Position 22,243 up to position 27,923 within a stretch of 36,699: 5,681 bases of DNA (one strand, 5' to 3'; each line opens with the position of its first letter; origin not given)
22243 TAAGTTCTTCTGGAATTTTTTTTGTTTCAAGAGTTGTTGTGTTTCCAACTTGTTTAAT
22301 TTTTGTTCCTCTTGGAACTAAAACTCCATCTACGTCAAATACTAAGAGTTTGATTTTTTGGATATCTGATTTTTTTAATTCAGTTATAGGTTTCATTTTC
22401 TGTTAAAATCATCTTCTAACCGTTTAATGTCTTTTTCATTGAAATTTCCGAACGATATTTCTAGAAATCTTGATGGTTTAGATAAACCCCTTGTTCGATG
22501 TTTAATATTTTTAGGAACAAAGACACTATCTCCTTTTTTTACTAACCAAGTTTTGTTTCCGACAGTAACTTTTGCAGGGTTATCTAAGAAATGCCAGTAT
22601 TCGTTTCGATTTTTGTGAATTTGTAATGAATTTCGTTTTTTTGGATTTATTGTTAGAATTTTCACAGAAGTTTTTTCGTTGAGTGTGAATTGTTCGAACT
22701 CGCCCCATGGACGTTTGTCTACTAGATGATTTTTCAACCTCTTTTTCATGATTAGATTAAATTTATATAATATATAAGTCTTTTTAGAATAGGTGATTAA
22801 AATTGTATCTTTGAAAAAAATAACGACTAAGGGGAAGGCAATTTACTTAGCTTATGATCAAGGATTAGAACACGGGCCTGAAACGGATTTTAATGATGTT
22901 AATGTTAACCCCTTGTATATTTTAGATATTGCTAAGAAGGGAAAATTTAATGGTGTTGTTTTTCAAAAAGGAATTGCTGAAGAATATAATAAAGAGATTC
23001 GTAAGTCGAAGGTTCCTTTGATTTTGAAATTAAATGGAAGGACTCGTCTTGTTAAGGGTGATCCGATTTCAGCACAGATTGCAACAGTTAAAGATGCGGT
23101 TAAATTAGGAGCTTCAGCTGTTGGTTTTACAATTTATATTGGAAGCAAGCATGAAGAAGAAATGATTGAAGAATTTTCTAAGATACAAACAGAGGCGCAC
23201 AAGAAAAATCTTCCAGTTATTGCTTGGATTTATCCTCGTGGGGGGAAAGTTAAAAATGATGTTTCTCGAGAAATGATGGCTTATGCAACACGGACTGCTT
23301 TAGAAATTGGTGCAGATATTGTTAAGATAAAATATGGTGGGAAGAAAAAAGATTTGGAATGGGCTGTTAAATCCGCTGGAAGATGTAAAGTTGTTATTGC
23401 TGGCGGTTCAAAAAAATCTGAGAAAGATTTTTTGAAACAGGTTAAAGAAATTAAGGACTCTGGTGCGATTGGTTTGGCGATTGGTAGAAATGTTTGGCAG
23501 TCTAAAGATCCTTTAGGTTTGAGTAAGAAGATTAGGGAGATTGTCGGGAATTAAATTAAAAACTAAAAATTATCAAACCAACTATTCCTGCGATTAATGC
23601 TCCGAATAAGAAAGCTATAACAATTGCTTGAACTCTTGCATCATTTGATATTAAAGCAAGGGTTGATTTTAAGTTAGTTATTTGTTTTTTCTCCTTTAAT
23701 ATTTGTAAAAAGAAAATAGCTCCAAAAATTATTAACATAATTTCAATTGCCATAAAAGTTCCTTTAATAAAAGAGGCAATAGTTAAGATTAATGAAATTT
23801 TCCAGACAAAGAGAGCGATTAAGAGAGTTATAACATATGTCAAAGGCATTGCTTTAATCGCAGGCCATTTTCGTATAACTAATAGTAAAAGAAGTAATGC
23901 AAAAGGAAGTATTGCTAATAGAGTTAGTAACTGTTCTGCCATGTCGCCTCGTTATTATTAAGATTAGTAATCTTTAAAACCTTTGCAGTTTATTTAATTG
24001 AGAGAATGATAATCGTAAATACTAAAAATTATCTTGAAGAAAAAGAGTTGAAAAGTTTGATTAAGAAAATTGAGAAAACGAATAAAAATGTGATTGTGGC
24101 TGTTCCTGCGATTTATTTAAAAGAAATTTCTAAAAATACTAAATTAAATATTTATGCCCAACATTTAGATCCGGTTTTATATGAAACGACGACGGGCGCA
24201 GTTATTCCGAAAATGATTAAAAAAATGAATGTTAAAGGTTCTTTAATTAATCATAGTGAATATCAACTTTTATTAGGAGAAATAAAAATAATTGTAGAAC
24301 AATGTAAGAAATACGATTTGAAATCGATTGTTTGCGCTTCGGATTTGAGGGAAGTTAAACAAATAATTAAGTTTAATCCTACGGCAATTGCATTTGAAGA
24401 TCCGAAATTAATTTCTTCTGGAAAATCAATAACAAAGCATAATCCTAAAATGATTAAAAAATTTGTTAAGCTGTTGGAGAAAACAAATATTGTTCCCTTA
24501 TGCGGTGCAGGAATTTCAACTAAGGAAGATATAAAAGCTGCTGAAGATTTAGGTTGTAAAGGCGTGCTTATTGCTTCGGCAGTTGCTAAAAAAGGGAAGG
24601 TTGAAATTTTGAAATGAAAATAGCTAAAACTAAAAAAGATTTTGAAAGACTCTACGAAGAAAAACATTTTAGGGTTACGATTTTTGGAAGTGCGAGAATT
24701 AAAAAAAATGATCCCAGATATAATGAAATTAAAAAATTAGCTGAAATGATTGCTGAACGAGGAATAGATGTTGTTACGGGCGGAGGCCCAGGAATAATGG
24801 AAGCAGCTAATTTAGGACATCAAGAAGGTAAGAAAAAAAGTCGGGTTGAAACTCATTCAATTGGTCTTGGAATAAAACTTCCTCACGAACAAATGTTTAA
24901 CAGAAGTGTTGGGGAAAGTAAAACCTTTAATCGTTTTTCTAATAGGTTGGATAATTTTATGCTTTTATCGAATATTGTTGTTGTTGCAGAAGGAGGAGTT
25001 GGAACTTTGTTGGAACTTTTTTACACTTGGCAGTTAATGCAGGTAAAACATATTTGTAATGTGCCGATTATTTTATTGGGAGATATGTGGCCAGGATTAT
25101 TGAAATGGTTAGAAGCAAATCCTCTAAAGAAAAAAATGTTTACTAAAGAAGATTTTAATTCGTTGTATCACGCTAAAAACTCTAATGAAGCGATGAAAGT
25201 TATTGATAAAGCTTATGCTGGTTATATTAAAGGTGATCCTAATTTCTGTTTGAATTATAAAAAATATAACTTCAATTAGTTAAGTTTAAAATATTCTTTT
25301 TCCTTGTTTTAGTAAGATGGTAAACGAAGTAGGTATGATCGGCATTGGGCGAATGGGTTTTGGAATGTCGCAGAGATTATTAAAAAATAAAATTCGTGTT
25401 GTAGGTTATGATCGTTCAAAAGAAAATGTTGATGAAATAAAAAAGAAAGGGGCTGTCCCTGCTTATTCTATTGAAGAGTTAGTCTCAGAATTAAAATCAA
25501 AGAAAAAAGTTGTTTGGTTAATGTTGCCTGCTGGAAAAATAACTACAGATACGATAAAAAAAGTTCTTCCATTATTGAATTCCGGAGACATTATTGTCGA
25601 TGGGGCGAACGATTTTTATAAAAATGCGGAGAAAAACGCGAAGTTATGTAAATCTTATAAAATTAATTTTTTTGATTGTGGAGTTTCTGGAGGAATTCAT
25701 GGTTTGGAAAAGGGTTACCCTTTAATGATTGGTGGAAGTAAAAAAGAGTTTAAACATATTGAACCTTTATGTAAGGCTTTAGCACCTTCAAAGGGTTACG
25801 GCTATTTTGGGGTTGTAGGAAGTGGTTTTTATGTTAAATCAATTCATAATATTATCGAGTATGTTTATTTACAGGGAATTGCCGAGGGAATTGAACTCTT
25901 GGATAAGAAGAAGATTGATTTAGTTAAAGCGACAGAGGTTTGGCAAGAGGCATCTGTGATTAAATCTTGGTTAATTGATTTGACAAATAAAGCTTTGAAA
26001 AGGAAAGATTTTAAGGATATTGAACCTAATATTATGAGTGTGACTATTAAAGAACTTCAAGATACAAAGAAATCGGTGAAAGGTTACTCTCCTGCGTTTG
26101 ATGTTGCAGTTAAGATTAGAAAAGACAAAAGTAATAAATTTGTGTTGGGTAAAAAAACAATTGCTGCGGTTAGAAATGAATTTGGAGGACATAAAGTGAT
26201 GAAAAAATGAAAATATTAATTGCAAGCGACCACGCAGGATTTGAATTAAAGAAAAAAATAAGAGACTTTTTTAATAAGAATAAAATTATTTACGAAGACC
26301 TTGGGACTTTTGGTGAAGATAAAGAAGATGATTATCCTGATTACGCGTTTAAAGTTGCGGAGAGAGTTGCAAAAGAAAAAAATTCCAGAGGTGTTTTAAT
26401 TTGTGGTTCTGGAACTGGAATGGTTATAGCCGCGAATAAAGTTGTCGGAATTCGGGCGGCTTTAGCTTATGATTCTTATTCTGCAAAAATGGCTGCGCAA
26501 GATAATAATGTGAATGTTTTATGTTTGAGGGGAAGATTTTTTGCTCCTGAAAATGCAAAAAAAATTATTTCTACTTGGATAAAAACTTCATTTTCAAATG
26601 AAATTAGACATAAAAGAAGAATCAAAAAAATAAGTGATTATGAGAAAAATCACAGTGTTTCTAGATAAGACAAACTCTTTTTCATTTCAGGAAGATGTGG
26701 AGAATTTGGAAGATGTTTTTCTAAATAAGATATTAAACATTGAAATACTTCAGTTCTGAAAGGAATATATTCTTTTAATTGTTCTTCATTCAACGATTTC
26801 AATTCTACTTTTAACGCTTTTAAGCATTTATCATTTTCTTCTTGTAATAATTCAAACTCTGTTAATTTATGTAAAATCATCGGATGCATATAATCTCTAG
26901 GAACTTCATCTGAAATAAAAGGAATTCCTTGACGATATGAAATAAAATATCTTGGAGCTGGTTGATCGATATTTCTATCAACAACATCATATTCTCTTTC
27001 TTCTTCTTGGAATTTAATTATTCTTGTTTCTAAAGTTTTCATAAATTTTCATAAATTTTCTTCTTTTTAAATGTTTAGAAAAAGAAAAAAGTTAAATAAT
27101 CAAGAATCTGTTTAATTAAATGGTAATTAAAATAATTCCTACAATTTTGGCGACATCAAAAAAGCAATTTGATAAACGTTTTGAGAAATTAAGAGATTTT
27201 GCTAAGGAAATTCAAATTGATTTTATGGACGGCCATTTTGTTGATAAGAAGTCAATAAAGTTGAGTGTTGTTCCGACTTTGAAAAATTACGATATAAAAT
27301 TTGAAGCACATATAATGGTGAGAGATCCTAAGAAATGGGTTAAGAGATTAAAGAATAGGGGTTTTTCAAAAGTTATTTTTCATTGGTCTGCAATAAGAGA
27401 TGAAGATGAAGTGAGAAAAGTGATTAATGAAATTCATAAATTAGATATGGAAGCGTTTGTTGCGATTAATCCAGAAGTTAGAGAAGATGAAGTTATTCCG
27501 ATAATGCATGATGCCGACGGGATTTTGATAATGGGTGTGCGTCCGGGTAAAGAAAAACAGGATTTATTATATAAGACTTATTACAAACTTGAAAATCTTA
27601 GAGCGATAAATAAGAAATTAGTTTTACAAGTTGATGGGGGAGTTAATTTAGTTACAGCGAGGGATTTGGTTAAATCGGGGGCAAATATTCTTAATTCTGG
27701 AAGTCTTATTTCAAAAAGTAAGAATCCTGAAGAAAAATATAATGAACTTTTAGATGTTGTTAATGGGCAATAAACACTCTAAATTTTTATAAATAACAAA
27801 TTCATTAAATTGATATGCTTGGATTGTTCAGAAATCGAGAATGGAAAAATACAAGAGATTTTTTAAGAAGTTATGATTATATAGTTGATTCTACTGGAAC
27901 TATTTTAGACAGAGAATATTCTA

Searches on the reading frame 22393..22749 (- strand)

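Call 40: search_protein_families(library=pfam, proteins=[window:22393-22749:-], max_evalue=0.0001)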
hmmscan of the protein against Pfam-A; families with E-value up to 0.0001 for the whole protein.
window:22393-22749:- (118 aa): 2 families
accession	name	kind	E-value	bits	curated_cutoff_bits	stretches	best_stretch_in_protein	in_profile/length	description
PF01050.24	MannoseP_isomer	-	3.6e-21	75.9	23.6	1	3-113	4-116/116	Mannose-6-phosphate isomerase C-terminal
PF07883.17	Cupin_2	-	2.7e-08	33.8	27.2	1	32-98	3-69/70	Cupin domain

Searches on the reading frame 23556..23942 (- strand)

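Call 40: search_protein_families(library=pfam, proteins=[window:23556-23942:-], max_evalue=0.0001)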
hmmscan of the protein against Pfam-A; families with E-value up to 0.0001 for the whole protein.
window:23556-23942:- (128 aa): 1 family
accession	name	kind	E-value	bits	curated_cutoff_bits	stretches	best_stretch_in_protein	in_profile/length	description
PF02652.20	Lactate_perm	-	5.7e-23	81.9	27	1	7-122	3-119/522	L-lactate permease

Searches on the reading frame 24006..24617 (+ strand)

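Call 40: search_protein_families(library=pfam, proteins=[window:24006-24617:+], max_evalue=0.0001)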
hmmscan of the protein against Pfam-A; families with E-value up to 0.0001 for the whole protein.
window:24006-24617:+ (203 aa): 1 family
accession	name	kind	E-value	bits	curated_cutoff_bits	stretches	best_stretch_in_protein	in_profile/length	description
PF00121.24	TIM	-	5e-29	102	20.1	1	1-197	2-236/245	Triosephosphate isomerase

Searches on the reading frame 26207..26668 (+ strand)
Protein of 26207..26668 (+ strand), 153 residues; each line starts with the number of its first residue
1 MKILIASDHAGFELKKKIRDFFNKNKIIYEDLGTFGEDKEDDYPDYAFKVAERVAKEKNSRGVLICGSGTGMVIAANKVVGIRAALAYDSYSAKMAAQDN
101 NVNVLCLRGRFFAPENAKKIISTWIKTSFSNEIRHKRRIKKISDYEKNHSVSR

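Call 40: search_protein_families(library=pfam, proteins=[window:26207-26668:+], max_evalue=0.0001)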
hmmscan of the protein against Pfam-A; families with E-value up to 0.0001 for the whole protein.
window:26207-26668:+ (153 aa): 1 family
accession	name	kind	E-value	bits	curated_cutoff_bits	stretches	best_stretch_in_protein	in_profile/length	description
PF02502.23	LacAB_rpiB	-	2.5e-51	173.7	24.7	1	3-142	1-138/138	Ribose/Galactose Isomerase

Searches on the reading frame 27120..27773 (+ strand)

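Call 41: search_protein_families(library=pfam, proteins=[window:27120-27773:+], max_evalue=0.0001)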
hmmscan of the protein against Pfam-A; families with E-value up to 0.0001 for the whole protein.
window:27120-27773:+ (217 aa): 1 family
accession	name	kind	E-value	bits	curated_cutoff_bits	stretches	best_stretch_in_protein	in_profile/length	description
PF00834.25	Ribul_P_3_epim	-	4.2e-33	114.9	21.1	1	4-197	1-197/198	Ribulose-phosphate 3 epimerase family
